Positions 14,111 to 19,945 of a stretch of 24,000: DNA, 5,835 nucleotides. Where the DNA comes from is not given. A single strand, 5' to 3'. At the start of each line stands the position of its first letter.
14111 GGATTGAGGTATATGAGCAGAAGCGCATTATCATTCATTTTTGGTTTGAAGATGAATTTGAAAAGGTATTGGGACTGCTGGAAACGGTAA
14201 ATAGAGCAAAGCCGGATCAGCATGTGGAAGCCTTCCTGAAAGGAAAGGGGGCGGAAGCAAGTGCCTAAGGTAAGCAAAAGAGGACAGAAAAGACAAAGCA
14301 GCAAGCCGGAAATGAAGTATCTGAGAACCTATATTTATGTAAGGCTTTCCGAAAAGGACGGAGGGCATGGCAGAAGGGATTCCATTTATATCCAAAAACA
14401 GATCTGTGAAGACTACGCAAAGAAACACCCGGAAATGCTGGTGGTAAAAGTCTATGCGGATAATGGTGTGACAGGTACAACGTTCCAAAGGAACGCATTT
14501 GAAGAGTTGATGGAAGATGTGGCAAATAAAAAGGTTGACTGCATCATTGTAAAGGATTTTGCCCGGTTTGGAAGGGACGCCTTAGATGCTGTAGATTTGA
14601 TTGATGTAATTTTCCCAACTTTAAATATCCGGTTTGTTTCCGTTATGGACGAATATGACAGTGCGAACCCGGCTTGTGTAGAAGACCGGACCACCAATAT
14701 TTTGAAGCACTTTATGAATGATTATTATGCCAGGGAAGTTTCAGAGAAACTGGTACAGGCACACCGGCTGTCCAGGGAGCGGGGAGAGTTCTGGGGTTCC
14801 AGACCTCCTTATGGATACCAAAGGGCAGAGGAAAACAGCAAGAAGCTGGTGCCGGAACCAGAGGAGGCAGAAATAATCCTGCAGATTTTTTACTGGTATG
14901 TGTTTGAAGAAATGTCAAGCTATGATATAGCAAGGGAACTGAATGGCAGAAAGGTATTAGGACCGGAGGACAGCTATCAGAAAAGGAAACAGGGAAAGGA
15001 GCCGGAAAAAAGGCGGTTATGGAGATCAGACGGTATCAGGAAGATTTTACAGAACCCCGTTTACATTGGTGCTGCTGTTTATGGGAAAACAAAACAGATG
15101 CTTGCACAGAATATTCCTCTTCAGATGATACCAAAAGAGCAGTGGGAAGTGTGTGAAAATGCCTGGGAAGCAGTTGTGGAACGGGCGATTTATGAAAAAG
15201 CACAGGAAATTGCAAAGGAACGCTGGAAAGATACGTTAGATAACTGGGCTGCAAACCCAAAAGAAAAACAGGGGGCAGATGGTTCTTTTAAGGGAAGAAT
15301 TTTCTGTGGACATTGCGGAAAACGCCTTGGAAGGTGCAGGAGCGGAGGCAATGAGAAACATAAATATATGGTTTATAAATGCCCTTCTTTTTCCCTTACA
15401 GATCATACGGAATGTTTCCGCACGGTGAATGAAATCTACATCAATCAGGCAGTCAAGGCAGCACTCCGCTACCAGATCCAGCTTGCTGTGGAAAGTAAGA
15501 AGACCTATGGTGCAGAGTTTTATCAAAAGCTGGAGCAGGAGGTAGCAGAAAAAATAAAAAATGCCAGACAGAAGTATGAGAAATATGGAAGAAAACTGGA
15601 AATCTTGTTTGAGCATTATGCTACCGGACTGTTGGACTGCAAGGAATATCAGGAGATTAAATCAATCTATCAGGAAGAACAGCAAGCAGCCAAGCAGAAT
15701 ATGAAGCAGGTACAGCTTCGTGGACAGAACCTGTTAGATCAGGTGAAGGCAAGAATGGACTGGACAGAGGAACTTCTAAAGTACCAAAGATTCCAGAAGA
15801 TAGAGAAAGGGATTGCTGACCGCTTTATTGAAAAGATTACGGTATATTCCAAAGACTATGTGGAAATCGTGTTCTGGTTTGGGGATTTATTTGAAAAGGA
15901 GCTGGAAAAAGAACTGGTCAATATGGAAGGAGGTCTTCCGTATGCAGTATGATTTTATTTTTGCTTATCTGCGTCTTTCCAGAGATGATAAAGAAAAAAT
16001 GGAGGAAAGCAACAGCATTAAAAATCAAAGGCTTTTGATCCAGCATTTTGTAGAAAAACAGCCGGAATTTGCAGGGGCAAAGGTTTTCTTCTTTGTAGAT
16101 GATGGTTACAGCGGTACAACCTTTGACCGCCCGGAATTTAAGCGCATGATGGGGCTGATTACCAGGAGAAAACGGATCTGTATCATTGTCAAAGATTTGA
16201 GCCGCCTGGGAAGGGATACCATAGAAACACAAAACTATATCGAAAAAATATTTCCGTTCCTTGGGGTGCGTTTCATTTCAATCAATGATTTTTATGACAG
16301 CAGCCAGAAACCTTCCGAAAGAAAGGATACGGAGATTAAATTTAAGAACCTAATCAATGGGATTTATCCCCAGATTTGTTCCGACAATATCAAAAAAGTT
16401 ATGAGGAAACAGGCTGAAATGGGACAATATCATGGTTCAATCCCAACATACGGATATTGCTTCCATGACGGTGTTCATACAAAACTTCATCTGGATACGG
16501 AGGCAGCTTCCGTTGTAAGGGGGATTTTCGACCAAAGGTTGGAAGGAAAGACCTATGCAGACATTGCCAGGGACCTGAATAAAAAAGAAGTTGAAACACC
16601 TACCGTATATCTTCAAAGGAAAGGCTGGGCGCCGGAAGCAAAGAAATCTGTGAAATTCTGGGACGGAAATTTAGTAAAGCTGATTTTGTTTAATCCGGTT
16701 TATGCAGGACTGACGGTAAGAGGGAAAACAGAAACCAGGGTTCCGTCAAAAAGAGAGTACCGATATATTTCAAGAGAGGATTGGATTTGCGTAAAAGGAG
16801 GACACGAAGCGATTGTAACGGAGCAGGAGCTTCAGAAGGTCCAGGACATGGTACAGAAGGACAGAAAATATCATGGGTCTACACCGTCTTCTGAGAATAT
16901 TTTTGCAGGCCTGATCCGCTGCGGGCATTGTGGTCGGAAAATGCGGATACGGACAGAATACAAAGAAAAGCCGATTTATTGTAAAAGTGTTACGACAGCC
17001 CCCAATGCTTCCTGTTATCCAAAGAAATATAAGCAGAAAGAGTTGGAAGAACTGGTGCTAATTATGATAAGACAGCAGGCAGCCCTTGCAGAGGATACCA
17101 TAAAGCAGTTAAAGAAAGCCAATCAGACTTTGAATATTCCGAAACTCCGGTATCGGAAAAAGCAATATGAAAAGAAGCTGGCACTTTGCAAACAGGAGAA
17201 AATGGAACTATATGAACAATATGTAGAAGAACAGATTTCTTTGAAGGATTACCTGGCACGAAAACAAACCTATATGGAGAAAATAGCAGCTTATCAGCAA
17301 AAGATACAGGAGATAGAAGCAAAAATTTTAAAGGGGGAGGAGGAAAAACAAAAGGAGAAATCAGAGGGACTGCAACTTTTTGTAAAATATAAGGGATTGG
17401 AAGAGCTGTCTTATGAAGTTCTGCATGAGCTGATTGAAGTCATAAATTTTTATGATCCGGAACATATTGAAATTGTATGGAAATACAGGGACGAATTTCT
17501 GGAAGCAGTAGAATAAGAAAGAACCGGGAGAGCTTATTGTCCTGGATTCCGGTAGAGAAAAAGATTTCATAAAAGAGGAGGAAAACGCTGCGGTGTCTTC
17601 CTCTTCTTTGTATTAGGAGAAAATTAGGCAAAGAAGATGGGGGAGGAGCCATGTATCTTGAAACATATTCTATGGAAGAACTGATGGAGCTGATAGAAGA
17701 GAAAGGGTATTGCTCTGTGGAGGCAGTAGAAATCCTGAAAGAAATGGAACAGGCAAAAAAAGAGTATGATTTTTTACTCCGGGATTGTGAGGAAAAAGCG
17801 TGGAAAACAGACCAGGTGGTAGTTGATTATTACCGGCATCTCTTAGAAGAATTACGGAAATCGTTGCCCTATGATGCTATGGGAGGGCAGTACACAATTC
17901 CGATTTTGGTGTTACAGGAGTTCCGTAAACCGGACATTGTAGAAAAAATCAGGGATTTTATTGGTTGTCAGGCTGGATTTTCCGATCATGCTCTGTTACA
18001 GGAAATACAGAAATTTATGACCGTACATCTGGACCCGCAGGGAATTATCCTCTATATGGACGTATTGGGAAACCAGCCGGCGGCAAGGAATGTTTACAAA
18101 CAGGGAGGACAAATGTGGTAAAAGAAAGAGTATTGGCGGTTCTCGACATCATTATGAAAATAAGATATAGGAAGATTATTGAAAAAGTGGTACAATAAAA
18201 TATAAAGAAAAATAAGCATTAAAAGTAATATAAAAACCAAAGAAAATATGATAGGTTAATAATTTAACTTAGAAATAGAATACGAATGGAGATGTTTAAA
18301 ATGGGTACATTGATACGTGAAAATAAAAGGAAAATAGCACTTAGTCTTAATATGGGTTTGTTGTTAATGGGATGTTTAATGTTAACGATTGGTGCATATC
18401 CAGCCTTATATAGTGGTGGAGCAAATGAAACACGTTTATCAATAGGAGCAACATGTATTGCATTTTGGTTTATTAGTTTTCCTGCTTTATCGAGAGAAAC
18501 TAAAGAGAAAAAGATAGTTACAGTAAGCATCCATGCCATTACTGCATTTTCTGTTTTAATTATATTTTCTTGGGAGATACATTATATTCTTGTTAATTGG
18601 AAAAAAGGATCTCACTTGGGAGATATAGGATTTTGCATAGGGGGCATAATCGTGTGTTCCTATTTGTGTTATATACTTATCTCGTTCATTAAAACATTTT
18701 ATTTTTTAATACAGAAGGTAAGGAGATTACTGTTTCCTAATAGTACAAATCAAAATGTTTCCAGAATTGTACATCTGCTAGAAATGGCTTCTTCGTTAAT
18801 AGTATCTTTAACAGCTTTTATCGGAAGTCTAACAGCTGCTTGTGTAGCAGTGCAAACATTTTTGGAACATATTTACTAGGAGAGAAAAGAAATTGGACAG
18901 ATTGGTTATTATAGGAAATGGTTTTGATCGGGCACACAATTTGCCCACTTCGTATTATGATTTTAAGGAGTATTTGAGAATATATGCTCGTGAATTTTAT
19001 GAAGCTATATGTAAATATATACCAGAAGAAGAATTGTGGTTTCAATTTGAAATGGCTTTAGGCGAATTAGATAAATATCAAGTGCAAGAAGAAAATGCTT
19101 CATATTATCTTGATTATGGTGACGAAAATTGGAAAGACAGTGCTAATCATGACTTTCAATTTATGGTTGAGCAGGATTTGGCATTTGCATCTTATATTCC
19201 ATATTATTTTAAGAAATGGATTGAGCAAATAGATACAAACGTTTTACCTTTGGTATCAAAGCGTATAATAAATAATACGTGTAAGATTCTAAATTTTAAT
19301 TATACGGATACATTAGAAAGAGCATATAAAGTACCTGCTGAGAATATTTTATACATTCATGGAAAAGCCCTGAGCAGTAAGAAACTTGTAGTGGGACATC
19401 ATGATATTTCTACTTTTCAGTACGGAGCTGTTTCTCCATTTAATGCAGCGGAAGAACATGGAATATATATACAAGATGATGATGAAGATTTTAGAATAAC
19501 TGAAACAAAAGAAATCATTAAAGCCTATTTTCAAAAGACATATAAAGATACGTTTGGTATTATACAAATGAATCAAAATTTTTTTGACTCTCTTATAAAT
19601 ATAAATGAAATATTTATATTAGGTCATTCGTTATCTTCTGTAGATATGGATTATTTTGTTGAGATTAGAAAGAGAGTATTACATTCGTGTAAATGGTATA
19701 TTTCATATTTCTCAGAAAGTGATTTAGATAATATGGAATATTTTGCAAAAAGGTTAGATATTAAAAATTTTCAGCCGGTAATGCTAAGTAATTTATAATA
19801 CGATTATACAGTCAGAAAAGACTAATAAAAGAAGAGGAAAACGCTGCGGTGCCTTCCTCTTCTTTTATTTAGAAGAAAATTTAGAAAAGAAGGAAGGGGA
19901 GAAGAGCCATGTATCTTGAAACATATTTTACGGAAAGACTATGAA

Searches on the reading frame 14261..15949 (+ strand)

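Call 48: search_protein_families(library=pfam, proteins=[window:14261-15949:+], max_evalue=0.001)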
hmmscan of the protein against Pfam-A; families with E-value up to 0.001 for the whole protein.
window:14261-15949:+ (563 aa): 3 families
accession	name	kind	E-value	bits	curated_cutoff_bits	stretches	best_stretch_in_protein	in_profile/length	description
PF07508.19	Recombinase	-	6.6e-20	71.7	21.1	1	200-321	1-102/102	Recombinase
PF00239.26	Resolvase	-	3e-19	70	23.3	1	24-175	2-143/145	Resolvase, N terminal domain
PF13408.12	Zn_ribbon_recom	-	3.3e-07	31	25.3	1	343-403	2-58/58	Recombinase zinc beta ribbon domain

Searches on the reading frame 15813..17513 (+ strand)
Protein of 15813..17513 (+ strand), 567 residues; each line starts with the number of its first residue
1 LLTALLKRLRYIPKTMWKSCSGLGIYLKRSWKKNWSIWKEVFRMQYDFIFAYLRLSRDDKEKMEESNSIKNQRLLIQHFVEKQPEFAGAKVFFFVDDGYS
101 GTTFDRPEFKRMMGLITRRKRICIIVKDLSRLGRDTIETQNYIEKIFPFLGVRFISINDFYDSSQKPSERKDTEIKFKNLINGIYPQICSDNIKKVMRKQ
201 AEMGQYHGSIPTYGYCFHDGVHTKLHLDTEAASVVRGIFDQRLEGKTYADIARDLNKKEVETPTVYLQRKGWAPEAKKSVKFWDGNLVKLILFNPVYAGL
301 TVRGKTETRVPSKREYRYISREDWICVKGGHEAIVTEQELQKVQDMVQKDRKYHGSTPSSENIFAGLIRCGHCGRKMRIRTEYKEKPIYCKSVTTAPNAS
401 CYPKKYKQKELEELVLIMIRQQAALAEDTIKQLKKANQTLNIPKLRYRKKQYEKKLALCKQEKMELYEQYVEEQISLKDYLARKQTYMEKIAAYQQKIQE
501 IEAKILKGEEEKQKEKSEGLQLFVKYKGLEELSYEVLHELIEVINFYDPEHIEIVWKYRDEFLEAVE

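Call 48: search_protein_families(library=pfam, proteins=[window:15813-17513:+], max_evalue=0.001)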
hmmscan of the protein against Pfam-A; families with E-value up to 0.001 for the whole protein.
window:15813-17513:+ (567 aa): 3 families
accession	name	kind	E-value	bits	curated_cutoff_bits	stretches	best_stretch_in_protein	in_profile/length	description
PF00239.26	Resolvase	-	1.3e-17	64.7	23.3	1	50-205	2-144/145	Resolvase, N terminal domain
PF07508.19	Recombinase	-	2.2e-17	63.6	21.1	1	230-349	2-101/102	Recombinase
PF13408.12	Zn_ribbon_recom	-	2e-09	38.1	25.3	1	363-419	1-57/58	Recombinase zinc beta ribbon domain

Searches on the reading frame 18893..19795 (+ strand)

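Call 67: search_protein_families(library=pfam, proteins=[window:18893-19795:+], max_evalue=0.01)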
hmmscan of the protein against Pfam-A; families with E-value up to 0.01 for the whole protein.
window:18893-19795:+ (301 aa): 1 family
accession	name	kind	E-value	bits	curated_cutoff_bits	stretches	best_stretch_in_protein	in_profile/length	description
PF14253.11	AbiH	-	2.6e-57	195.3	30.9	1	4-272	1-260/260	Bacteriophage abortive infection AbiH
